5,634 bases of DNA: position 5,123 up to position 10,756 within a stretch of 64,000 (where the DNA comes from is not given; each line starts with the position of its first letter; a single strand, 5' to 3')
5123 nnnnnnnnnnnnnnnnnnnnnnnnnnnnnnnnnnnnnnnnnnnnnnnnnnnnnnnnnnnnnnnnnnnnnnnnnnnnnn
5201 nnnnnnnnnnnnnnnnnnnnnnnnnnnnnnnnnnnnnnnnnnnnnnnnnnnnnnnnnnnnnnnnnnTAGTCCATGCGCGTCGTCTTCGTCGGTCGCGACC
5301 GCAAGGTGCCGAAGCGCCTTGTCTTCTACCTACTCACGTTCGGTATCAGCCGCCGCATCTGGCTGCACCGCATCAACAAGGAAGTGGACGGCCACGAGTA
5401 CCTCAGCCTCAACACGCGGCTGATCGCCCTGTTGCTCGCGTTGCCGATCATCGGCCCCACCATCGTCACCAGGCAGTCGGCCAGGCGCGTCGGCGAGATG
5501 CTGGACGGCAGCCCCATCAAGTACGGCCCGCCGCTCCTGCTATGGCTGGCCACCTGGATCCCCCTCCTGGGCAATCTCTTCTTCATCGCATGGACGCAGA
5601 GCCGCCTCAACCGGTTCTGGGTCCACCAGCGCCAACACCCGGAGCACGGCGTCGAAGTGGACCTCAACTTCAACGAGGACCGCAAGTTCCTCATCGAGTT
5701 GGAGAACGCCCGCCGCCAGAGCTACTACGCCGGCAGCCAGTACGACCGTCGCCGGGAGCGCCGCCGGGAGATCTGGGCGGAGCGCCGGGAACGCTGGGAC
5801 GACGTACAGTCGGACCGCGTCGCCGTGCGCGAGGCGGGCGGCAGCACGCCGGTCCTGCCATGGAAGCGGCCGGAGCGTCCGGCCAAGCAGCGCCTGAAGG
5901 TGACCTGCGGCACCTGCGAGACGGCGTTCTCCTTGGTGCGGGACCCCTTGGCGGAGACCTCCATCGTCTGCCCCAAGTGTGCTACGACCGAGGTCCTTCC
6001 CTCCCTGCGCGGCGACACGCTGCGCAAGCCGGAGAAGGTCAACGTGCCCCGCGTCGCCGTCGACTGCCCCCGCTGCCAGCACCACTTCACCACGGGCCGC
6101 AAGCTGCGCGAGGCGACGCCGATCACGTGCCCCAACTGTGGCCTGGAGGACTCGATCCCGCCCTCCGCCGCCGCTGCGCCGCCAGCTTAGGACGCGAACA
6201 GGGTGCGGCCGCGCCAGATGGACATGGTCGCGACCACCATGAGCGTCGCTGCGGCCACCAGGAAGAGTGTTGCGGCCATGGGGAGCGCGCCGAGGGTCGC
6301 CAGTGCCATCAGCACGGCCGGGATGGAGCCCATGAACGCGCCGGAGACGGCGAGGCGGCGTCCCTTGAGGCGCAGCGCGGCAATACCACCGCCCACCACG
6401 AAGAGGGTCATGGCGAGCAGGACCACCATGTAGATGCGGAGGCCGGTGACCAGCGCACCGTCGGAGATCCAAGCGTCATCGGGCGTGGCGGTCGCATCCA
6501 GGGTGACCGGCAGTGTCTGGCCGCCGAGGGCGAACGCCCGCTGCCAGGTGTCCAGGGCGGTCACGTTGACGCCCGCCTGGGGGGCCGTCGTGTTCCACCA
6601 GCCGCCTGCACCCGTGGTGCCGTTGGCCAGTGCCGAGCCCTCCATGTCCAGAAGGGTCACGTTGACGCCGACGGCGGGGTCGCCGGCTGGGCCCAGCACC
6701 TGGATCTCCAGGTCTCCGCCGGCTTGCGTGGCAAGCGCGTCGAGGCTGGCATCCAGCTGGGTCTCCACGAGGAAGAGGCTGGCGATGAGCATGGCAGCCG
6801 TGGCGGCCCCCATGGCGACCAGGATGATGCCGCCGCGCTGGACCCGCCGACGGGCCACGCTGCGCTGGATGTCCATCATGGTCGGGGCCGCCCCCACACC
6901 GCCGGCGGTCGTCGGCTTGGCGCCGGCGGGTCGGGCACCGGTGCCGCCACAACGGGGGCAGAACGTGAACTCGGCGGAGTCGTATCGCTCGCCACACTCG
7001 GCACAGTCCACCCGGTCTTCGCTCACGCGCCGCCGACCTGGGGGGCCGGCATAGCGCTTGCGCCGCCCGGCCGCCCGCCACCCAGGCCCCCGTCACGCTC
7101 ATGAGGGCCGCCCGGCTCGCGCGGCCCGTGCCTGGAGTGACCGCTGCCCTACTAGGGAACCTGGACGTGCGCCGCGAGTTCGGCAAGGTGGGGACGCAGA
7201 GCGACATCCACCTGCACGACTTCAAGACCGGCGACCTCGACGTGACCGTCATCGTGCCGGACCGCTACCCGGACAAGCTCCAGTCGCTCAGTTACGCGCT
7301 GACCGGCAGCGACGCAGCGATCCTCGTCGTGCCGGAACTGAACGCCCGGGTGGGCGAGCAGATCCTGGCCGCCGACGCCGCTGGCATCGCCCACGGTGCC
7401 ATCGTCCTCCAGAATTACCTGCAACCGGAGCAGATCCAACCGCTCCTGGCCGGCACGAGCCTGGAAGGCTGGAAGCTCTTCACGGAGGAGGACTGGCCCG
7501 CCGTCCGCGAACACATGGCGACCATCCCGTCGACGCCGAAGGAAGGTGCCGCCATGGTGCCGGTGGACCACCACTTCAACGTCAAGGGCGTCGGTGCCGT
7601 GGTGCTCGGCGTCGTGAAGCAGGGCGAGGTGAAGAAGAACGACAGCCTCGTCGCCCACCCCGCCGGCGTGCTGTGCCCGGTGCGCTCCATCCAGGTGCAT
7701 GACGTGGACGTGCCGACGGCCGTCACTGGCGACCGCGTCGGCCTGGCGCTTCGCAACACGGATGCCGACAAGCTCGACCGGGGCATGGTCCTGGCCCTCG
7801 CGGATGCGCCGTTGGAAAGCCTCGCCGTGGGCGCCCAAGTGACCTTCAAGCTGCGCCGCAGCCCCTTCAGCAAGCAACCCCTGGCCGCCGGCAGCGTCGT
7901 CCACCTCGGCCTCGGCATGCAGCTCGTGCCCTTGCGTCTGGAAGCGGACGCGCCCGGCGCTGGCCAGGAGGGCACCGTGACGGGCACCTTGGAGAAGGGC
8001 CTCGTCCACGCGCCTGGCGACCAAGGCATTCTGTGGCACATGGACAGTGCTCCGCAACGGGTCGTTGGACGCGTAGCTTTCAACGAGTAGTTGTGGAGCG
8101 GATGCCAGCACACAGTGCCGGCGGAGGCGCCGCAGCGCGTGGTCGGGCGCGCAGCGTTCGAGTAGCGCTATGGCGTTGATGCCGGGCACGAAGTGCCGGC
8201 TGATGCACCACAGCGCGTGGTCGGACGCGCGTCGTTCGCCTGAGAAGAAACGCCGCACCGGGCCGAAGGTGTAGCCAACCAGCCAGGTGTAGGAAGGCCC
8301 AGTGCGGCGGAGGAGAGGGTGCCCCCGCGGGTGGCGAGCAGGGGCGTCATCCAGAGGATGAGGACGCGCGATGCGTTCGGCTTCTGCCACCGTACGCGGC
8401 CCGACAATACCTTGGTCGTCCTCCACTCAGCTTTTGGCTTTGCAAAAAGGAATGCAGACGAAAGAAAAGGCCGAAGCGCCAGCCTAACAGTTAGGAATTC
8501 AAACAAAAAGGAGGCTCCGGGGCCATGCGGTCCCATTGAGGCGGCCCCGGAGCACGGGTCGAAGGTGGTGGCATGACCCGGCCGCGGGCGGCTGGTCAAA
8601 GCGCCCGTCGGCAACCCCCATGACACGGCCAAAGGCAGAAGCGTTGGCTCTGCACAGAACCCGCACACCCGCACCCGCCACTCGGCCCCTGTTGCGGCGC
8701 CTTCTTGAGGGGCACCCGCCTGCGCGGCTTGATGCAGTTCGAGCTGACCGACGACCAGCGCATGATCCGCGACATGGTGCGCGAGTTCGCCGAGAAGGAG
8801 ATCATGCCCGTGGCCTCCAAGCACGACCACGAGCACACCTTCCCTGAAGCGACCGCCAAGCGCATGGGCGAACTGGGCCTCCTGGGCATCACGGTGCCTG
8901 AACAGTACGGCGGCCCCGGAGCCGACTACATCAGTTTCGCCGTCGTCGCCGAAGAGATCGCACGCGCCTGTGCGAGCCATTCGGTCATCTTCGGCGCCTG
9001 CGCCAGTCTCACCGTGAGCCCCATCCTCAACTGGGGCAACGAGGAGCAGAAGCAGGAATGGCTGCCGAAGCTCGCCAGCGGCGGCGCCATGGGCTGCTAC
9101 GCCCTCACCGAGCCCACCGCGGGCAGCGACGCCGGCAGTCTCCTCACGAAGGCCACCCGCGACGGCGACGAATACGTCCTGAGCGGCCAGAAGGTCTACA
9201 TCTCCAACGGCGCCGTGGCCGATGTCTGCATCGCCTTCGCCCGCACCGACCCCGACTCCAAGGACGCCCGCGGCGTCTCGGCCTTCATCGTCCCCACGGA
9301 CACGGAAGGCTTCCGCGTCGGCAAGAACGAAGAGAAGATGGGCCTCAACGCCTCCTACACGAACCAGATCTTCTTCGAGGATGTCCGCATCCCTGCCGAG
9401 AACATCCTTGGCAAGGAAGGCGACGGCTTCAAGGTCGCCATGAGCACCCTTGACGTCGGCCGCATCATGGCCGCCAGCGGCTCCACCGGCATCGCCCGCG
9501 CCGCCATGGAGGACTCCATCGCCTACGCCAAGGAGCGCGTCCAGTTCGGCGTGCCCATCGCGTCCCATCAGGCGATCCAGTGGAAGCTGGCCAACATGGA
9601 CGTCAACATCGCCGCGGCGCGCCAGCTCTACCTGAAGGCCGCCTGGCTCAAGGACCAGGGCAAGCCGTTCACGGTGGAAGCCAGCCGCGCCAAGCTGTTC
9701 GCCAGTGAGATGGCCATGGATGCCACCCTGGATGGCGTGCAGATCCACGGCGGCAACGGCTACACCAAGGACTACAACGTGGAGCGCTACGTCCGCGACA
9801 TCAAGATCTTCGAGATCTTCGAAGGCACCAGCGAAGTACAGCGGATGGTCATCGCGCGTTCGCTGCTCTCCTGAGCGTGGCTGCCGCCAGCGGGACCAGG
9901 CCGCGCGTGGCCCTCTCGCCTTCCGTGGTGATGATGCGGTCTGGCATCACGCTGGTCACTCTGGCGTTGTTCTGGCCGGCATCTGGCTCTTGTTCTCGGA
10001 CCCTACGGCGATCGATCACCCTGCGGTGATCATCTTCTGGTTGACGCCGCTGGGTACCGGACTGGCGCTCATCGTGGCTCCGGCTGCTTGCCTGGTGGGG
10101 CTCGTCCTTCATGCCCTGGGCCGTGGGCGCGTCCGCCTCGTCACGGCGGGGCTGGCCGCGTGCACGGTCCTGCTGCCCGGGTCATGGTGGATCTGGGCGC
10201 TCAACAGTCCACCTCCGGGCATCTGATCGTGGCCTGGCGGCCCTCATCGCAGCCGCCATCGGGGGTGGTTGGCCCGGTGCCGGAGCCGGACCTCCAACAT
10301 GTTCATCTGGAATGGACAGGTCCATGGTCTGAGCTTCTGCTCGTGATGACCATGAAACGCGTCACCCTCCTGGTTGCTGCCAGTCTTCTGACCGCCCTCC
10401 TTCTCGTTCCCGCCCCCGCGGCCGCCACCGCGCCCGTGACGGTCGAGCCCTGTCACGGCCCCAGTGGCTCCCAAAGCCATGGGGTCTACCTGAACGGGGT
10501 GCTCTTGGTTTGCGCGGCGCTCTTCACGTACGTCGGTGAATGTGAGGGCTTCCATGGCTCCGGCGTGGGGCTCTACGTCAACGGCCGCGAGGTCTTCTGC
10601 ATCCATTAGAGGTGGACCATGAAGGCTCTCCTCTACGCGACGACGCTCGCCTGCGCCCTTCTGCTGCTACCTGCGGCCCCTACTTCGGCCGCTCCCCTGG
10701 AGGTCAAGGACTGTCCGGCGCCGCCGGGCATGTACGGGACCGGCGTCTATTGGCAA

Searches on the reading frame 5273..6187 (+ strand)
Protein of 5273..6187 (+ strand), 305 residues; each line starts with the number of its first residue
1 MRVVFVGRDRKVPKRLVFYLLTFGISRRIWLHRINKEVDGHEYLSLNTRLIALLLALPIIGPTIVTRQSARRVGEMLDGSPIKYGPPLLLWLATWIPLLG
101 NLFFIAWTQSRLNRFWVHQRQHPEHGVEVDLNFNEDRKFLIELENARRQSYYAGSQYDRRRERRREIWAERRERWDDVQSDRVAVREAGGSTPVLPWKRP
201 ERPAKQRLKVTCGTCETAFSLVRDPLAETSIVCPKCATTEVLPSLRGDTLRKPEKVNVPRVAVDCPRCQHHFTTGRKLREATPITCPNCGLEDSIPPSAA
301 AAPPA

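Call 39: search_protein_families(library=pfam, proteins=[window:5273-6187:+], max_evalue=0.001)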
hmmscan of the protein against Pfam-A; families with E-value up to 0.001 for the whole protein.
window:5273-6187:+ (305 aa): 4 families
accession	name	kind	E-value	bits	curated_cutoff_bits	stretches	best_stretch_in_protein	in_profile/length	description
PF13717.11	Zn_ribbon_4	-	2.5e-05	24.6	30.3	0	253-273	16-36/36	zinc-ribbon domain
PF09723.15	Zn_ribbon_8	-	3.3e-05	24.2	34.4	0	265-291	8-34/41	Zinc ribbon domain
PF01155.25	HypA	-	0.00037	20.9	28.9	0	257-292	65-95/112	Hydrogenase/urease nickel incorporation, metallochaperone, hypA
PF10058.14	Zn_ribbon_10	-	0.00055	20.1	24.2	0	204-238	17-52/54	ER junction formation factor lunapark, zinc ribbon finger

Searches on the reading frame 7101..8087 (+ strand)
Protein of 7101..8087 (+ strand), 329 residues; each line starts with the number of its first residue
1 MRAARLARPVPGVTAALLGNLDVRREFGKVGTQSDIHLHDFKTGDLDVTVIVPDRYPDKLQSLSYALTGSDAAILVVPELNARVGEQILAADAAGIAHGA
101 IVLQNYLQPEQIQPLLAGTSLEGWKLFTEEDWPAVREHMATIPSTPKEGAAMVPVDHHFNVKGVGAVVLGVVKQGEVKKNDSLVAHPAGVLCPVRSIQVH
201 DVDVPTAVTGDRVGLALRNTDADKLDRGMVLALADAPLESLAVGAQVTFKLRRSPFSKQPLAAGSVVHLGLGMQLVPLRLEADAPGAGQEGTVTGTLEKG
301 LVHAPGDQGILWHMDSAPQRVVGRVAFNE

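Call 39: search_protein_families(library=pfam, proteins=[window:7101-8087:+], max_evalue=0.001)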
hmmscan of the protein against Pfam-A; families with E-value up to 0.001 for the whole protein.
window:7101-8087:+ (329 aa): 1 family
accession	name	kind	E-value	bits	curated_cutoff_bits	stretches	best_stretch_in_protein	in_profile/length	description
PF03144.31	GTP_EFTU_D2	-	1.6e-09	38.5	30.3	1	165-232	1-73/73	Elongation factor Tu domain 2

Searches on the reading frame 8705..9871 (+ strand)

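Call 39: search_protein_families(library=pfam, proteins=[window:8705-9871:+], max_evalue=0.001)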
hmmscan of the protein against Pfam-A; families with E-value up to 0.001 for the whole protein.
window:8705-9871:+ (389 aa): 5 families
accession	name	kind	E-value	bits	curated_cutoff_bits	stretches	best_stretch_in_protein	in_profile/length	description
PF00441.29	Acyl-CoA_dh_1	-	1.2e-54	185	22.4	1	239-388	1-150/150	Acyl-CoA dehydrogenase, C-terminal domain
PF02771.21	Acyl-CoA_dh_N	-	3e-43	147.2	22.9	1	15-126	1-112/113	Acyl-CoA dehydrogenase, N-terminal domain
PF02770.24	Acyl-CoA_dh_M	-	3.4e-26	91.7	33.3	1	131-227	1-97/97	Acyl-CoA dehydrogenase, middle domain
PF08028.16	Acyl-CoA_dh_2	-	4.6e-25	88.9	22.7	1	255-376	2-133/134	Acyl-CoA dehydrogenase, C-terminal domain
PF11794.13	HpaB_N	-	0.00068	19.7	35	0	158-235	179-269/270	4-hydroxyphenylacetate 3-hydroxylase N terminal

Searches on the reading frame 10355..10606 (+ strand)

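Call 5: search_protein_families(library=pfam, proteins=[window:10355-10606:+], max_evalue=0.1)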
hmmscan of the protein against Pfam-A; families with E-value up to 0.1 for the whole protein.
window:10355-10606:+ (84 aa): 0 families

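Call 50: search_protein_families(library=ncbifam, proteins=[window:10355-10606:+], max_evalue=1)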
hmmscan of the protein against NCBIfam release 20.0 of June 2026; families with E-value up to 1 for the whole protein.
window:10355-10606:+ (84 aa): 1 family
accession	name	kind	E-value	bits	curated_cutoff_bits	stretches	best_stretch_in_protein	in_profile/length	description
NF040680.1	chromo_anti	equivalog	0.065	13.1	86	1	7-65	4-59/133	enediyne antibiotic chromoprotein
